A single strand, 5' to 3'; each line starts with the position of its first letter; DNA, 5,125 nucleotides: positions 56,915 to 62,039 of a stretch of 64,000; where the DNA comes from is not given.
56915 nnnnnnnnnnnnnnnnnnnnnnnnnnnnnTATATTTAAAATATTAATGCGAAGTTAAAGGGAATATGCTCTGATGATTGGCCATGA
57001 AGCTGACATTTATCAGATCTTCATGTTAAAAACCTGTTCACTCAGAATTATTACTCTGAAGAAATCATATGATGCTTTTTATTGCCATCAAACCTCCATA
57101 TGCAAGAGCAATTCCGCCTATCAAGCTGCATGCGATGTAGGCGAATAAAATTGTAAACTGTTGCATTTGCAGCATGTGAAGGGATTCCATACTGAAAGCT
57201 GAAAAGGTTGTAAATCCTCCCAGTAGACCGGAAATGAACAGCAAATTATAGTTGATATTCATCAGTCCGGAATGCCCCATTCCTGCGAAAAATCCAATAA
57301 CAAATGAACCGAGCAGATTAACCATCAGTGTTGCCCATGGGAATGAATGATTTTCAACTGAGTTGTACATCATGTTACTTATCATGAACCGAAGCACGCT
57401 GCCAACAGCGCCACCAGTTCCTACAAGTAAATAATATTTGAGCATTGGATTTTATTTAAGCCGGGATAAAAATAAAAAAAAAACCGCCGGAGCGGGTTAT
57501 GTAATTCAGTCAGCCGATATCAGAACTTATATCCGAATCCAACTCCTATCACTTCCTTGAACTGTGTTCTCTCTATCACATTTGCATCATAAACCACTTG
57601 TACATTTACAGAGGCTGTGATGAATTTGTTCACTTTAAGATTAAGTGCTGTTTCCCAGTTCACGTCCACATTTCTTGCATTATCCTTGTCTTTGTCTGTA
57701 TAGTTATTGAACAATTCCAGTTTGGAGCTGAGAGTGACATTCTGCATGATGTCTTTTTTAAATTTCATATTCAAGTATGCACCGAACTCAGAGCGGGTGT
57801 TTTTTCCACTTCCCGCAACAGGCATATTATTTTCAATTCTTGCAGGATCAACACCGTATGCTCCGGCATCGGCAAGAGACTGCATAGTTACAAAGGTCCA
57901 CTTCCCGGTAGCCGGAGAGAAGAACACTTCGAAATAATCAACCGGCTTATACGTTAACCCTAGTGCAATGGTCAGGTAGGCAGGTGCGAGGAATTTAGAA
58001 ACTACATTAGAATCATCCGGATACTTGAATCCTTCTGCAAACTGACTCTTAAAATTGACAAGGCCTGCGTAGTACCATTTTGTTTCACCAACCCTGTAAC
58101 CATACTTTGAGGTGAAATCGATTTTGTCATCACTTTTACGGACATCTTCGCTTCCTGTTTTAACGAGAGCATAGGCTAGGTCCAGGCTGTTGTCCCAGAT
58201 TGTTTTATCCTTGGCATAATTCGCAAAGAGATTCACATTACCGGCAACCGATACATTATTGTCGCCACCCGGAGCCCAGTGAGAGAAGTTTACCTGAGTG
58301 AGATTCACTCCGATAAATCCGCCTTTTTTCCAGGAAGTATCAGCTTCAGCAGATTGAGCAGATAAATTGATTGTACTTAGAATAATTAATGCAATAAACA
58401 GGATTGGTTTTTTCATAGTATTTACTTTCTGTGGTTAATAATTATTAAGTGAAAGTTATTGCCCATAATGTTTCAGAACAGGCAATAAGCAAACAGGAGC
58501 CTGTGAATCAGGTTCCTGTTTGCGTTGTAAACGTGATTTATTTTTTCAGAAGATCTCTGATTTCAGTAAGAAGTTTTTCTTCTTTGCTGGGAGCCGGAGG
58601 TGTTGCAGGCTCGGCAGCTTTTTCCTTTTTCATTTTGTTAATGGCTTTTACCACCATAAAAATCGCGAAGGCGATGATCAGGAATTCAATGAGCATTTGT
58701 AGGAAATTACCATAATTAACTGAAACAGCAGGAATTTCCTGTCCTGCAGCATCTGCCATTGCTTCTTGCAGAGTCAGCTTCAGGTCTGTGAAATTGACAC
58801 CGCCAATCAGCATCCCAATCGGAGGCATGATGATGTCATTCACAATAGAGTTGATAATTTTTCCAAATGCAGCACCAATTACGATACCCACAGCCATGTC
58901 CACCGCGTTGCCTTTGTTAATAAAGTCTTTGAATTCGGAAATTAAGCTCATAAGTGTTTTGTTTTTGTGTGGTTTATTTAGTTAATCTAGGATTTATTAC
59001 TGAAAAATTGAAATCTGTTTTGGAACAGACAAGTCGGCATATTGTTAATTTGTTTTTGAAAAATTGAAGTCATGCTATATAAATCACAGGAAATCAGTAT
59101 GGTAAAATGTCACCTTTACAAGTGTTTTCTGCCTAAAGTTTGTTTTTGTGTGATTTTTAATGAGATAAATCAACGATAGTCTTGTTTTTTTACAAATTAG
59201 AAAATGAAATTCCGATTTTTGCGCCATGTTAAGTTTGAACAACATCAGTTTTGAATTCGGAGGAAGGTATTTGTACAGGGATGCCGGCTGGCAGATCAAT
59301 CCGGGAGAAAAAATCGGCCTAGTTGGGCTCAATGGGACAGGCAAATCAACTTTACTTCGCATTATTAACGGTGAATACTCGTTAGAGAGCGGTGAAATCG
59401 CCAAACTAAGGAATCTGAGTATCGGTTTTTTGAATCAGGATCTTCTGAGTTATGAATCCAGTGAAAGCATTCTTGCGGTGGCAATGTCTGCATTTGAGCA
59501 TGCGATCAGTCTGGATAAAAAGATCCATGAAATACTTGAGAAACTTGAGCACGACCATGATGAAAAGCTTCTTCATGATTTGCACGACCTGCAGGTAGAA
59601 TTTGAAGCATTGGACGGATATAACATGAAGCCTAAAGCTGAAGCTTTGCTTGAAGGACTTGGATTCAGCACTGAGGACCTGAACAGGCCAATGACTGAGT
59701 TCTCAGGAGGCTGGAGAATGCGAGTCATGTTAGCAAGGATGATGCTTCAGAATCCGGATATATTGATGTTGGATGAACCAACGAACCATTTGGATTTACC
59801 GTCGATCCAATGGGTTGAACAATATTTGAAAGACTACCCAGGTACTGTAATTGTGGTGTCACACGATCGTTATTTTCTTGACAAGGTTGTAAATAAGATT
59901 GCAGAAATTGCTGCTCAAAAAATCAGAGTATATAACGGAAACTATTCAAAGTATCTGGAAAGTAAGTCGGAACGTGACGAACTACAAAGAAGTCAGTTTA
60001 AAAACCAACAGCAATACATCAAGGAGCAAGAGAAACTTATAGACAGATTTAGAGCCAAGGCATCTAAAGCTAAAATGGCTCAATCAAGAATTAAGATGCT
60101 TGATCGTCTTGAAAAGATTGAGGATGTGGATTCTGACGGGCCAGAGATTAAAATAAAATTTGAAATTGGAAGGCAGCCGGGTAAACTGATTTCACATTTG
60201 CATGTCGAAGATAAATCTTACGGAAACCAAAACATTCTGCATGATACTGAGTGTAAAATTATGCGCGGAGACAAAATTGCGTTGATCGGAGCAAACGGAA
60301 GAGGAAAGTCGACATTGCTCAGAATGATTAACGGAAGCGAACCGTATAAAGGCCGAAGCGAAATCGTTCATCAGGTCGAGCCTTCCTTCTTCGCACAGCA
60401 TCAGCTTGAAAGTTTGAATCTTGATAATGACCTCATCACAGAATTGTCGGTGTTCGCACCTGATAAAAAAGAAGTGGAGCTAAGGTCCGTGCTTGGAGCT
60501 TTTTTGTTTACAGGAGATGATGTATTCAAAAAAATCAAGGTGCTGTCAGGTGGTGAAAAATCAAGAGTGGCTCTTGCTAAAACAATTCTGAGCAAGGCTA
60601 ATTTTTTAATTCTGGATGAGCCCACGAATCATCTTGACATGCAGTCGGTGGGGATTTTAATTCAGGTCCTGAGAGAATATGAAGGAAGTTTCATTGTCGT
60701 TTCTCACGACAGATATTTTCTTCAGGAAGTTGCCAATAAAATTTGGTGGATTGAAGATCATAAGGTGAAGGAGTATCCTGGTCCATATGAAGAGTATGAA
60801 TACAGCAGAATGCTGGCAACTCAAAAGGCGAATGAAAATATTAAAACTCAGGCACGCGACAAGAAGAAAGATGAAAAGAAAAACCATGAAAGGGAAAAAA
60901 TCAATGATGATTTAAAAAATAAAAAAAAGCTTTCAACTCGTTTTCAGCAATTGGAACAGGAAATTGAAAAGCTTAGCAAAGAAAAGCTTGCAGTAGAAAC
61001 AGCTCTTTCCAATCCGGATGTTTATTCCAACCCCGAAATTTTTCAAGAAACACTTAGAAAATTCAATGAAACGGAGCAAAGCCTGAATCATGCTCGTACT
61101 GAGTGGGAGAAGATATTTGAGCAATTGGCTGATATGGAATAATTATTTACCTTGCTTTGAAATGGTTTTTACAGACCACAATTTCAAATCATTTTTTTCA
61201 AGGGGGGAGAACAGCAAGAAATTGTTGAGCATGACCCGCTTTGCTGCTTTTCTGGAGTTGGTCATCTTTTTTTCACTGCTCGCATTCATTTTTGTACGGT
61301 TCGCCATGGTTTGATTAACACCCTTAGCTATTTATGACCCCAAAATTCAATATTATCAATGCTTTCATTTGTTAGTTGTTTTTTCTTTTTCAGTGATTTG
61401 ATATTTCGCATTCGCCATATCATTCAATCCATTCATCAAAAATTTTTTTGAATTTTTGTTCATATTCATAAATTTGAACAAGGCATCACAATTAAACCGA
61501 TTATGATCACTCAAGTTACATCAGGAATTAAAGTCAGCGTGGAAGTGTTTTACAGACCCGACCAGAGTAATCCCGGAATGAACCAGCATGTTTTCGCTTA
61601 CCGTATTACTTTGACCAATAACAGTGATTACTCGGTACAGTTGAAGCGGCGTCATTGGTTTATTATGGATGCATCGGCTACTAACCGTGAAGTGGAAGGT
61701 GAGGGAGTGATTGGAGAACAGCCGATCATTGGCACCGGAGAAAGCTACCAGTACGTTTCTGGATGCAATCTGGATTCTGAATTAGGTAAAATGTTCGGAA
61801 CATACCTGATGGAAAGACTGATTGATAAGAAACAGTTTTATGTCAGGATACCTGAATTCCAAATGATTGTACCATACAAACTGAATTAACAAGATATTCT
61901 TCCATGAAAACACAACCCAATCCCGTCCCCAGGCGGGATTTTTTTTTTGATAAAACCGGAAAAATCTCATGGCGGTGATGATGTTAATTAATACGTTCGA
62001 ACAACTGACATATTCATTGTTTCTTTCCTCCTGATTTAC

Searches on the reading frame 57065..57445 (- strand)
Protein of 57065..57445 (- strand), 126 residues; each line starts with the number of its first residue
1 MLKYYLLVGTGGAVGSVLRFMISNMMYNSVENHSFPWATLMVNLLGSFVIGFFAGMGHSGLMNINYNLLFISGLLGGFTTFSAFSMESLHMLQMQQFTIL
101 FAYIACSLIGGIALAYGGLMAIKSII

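Call 36: search_protein_families(library=pfam, proteins=[window:57065-57445:-], max_evalue=0.01)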
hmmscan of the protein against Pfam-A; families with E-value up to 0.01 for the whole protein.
window:57065-57445:- (126 aa): 1 family
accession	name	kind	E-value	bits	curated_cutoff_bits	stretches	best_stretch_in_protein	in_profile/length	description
PF02537.21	CRCB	-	1.1e-25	90.3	32.9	1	6-118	1-102/103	CrcB-like protein, Camphor Resistance (CrcB)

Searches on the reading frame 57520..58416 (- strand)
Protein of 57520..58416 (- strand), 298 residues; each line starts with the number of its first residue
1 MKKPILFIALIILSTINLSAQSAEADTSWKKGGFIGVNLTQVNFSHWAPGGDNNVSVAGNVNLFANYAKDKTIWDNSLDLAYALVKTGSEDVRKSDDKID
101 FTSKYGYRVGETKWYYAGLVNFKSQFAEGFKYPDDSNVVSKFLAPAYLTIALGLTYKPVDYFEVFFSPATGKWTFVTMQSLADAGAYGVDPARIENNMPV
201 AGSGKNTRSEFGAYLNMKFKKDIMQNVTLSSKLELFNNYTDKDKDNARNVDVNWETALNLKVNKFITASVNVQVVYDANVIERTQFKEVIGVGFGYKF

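Call 36: search_protein_families(library=pfam, proteins=[window:57520-58416:-], max_evalue=0.01)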
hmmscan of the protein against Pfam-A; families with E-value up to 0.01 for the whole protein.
window:57520-58416:- (298 aa): 2 families
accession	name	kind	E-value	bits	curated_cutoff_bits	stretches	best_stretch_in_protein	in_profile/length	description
PF11276.14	DUF3078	-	2.3e-30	105.3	25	1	39-130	1-92/92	Protein of unknown function (DUF3078)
PF04338.18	DUF481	-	1.4e-06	29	21.1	1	202-298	120-210/210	Protein of unknown function, DUF481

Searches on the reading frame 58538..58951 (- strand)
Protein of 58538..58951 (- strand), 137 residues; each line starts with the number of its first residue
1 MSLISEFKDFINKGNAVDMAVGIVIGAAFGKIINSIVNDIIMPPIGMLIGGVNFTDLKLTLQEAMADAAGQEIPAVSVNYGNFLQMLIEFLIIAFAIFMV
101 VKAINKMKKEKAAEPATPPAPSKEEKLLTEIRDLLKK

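Call 36: search_protein_families(library=pfam, proteins=[window:58538-58951:-], max_evalue=0.01)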
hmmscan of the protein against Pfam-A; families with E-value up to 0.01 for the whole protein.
window:58538-58951:- (137 aa): 1 family
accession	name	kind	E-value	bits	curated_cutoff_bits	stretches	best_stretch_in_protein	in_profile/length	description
PF01741.23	MscL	-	6.9e-47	159.3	27.4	1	3-136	1-123/123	Large-conductance mechanosensitive channel, MscL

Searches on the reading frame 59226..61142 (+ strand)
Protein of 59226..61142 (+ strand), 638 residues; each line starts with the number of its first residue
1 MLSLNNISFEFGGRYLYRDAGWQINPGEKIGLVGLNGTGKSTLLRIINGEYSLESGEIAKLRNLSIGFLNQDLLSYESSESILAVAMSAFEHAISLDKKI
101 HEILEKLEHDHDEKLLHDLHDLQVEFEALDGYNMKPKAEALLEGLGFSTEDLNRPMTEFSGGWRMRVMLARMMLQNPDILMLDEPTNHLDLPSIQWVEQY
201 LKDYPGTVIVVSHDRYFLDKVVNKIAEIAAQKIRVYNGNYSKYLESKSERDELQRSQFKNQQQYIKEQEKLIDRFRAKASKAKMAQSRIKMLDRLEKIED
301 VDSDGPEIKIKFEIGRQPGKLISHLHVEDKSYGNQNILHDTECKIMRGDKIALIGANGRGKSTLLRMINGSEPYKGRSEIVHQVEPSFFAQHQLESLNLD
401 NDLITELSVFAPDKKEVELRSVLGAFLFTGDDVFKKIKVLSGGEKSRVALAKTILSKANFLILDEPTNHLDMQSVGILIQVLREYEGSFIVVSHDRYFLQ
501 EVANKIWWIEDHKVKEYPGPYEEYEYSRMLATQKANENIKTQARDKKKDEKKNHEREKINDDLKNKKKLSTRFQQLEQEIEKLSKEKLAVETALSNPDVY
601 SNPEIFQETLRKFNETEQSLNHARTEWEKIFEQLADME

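Call 36: search_protein_families(library=pfam, proteins=[window:59226-61142:+], max_evalue=0.01)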
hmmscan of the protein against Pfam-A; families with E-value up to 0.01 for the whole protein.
window:59226-61142:+ (638 aa): 13 families
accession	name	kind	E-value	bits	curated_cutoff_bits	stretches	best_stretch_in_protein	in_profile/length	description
PF00005.33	ABC_tran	-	3.9e-48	164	25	2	19-187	3-137/137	ABC transporter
PF12848.13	ABC_tran_Xtn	-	2e-29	101.9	25.9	1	227-308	2-83/85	ABC transporter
PF13304.12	AAA_21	-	4.6e-13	50.3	27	1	389-498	185-302/304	AAA domain, putative AbiEii toxin, Type IV TA system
PF02463.25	SMC_N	-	7e-12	45.7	40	2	278-504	68-207/220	RecF/RecN/SMC N terminal domain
PF16326.10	ABC_tran_CTD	-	3.3e-10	40.5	32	1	566-629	3-66/69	ABC transporter C-terminal domain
PF13555.12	AAA_29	-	7.4e-07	29.3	27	0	339-365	13-39/61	P-loop containing region of AAA domain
PF13401.12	AAA_22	-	5.3e-05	24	27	0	32-113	10-64/130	AAA domain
PF25201.1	nSTAND6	-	6.4e-05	23.5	27.7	0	332-390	2-60/148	Novel STAND NTPase 6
PF03193.22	RsgA_GTPase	-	0.00038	20.8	30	0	31-60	110-139/174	RsgA GTPase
PF00931.28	NB-ARC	-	0.00052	19.8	23.5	0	350-436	20-112/248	NB-ARC domain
PF13238.12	AAA_18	-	0.00059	20.7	29.4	0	30-95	1-68/128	AAA domain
PF00006.31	ATP-synt_ab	-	0.0012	19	29.5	0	340-369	6-35/213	ATP synthase alpha/beta family, nucleotide-binding domain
PF00004.35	AAA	-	0.0037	18.1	21.2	0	32-93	3-57/131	ATPase family associated with various cellular activities (AAA)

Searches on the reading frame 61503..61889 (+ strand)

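Call 36: search_protein_families(library=pfam, proteins=[window:61503-61889:+], max_evalue=0.01)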
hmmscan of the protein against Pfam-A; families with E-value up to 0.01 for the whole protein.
window:61503-61889:+ (128 aa): 1 family
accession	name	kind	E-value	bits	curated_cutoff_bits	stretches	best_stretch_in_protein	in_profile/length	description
PF04379.20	DUF525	-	1.4e-31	109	27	1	20-105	2-87/87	ApaG domain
